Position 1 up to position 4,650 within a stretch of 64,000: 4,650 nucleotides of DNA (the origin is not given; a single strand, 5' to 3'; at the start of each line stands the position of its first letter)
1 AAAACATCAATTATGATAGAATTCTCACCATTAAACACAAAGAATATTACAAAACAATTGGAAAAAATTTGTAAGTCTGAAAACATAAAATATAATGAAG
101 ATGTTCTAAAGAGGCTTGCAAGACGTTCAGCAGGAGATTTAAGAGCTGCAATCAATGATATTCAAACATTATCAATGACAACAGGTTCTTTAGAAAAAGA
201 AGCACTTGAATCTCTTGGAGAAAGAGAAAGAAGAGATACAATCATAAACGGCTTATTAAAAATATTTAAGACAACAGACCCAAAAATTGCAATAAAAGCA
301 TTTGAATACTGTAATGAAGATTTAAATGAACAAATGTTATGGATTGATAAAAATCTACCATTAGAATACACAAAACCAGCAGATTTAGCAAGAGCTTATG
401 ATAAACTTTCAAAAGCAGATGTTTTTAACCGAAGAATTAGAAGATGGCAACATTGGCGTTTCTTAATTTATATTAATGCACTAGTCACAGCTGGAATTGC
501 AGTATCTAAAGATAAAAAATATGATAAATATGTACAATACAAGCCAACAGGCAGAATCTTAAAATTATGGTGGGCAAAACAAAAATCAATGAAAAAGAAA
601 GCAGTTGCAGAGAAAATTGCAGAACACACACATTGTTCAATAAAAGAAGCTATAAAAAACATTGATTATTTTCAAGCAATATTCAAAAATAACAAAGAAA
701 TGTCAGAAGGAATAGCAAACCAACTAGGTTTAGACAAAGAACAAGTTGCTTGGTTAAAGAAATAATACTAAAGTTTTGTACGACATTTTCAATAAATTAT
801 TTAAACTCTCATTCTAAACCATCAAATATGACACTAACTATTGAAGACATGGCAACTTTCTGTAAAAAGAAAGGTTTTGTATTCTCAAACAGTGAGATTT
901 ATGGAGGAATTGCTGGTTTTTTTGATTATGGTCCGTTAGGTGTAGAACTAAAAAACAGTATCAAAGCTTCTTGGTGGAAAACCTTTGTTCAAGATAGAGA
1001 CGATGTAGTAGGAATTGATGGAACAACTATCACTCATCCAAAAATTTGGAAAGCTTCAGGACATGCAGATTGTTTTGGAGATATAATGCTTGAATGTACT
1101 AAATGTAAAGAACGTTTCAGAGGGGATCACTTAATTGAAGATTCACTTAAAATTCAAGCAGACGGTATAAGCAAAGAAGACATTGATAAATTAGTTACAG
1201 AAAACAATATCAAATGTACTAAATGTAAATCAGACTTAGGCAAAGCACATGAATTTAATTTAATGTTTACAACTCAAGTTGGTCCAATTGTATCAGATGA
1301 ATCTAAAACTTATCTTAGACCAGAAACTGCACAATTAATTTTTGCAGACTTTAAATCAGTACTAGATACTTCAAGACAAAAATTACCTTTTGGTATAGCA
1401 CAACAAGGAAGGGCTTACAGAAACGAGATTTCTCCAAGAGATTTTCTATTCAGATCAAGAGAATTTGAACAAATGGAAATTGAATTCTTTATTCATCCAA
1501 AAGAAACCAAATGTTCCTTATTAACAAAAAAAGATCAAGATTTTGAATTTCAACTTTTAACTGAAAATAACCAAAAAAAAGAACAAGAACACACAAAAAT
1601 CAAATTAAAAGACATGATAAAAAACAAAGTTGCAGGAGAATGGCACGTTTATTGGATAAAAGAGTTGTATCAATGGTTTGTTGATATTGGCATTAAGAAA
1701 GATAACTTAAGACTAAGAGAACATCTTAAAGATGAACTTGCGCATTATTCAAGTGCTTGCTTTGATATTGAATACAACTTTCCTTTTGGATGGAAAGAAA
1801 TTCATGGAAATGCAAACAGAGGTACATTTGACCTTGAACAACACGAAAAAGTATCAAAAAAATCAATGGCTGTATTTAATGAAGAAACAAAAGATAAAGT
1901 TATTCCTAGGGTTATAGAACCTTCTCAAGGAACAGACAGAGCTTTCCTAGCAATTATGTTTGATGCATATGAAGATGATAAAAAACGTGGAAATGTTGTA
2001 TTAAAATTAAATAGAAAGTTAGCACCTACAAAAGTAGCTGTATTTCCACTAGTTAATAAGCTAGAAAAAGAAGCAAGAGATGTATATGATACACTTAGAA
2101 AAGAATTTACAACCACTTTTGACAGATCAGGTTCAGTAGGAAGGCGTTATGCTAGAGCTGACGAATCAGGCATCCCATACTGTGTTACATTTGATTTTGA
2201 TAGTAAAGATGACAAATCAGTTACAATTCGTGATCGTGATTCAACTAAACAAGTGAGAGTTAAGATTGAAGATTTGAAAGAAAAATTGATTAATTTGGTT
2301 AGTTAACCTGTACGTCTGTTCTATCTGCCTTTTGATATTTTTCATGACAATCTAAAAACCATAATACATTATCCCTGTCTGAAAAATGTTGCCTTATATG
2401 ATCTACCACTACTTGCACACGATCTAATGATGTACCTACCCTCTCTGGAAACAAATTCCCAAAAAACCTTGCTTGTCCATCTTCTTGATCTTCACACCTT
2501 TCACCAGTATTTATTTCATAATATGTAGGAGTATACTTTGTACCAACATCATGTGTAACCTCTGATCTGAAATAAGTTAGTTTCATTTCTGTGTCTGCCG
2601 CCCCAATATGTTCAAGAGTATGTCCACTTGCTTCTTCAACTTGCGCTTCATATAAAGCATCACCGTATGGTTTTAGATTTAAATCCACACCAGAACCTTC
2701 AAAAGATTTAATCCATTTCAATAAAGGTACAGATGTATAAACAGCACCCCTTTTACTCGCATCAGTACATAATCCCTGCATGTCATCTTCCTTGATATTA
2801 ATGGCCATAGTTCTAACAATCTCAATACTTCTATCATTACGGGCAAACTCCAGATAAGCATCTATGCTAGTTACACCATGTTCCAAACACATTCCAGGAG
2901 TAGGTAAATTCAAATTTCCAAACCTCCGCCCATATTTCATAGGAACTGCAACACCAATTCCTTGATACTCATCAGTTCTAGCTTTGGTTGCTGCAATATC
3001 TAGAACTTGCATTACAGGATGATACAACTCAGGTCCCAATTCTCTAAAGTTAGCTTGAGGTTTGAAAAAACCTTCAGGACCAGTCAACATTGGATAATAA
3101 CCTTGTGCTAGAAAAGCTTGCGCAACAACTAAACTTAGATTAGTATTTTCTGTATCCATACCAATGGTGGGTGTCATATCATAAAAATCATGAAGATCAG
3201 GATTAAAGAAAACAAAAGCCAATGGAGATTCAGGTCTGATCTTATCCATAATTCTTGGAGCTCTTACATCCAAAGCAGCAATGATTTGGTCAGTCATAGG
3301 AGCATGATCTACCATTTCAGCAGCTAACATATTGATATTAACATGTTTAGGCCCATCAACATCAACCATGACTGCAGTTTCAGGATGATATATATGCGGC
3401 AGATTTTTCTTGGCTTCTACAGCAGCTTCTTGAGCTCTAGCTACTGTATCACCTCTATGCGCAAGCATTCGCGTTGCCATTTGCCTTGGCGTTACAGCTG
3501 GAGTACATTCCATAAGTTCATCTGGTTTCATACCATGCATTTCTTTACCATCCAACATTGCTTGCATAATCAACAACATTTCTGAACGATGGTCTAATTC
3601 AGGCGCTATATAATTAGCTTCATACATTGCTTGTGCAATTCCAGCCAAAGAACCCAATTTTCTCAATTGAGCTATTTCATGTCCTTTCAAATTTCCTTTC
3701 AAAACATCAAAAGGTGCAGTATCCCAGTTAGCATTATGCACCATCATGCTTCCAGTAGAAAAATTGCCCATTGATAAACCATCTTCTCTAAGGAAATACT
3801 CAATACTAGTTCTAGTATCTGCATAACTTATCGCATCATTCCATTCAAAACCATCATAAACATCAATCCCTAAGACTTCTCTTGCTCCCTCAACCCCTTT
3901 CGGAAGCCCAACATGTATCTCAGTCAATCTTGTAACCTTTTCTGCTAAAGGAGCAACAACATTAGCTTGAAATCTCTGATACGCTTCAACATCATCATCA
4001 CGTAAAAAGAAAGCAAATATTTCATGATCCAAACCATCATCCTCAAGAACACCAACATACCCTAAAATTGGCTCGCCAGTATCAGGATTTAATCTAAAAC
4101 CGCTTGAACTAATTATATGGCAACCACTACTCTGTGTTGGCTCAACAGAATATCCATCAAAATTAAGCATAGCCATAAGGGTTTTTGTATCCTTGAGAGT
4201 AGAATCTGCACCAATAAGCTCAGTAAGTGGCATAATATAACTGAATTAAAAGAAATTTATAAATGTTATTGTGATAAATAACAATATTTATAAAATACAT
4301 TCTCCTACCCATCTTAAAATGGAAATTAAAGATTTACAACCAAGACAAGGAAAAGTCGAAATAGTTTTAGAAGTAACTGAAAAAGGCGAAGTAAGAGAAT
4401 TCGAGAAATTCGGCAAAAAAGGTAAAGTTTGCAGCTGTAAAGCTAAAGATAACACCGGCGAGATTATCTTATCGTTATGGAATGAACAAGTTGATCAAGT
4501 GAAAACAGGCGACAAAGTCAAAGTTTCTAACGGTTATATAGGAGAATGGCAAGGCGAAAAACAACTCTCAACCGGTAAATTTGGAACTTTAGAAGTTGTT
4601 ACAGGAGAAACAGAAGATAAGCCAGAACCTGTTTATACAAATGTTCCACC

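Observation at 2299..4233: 644-aa orphan protein with composition unlike its neighbours, the first of five dispersed outlier ORFs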

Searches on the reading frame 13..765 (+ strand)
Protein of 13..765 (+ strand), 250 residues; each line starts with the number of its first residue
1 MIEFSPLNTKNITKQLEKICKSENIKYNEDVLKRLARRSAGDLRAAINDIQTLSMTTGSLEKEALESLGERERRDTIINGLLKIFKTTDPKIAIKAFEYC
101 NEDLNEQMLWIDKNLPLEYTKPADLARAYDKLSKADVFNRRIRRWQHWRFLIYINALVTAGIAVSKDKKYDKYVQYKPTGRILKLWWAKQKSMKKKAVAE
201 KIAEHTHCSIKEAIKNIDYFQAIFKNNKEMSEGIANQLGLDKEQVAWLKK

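Call 24: search_protein_families(library=pfam, proteins=[window:13-765:+], max_evalue=0.001)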
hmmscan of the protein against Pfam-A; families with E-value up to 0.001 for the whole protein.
window:13-765:+ (250 aa): 4 families
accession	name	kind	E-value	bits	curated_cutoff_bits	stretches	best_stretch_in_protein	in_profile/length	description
PF21960.2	RCF1-5-like_lid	-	5.4e-11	42.7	27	1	16-55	3-43/43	RCF1/5-like, AAA+ ATPase lid domain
PF25361.1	AAA_lid_RFC1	-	3e-07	30.3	34.9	1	10-63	2-55/59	RFC1-like, AAA+ ATPase lid domain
PF22608.2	DNAX_ATPase_lid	-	5.6e-05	23.3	27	1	12-46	2-36/49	DNA polymerase III clamp loader subunit, ATPase lid domain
PF16193.11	AAA_assoc_2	-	0.00055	20.6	34.3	0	22-58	2-38/81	AAA C-terminal domain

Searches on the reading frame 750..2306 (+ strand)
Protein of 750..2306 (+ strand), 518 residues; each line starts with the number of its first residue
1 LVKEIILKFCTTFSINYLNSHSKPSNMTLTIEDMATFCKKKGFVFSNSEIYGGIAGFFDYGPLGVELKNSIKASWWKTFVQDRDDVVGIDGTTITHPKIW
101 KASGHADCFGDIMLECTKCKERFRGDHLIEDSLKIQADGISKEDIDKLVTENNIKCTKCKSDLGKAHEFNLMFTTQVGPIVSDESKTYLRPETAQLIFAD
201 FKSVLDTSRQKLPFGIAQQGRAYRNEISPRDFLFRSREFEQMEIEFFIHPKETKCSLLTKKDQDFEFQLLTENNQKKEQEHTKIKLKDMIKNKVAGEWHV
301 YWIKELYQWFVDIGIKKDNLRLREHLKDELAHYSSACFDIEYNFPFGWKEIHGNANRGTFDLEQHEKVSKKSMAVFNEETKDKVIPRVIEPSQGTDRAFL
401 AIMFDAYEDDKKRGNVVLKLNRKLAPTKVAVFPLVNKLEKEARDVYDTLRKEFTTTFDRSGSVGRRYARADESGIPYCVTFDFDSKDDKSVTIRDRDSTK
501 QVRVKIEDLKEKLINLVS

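Call 24: search_protein_families(library=pfam, proteins=[window:750-2306:+], max_evalue=0.001)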
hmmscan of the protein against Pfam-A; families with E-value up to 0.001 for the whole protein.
window:750-2306:+ (518 aa): 2 families
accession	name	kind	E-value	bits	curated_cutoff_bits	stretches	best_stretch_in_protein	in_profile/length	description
PF03129.25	HGTP_anticodon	-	1.3e-21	77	21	1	428-515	1-93/94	Anticodon binding domain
PF00587.30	tRNA-synt_2b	-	4.8e-08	33.7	29.3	1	184-253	8-76/179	tRNA synthetase class II core domain (G, H, P, S and T)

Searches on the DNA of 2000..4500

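Call 84: search_rna_families(source=window, start=2000, end=4500, threshold=evalue, max_evalue=1)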
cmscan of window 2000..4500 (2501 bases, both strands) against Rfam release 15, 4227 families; matches with E-value up to 1: 1.
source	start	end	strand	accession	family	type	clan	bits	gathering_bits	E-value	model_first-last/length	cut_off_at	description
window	3165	3251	+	RF01183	SNORD19B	Gene; snRNA; snoRNA; CD-box;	CL00048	29.2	50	0.064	1-84/84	no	Small nucleolar RNA SNORD19B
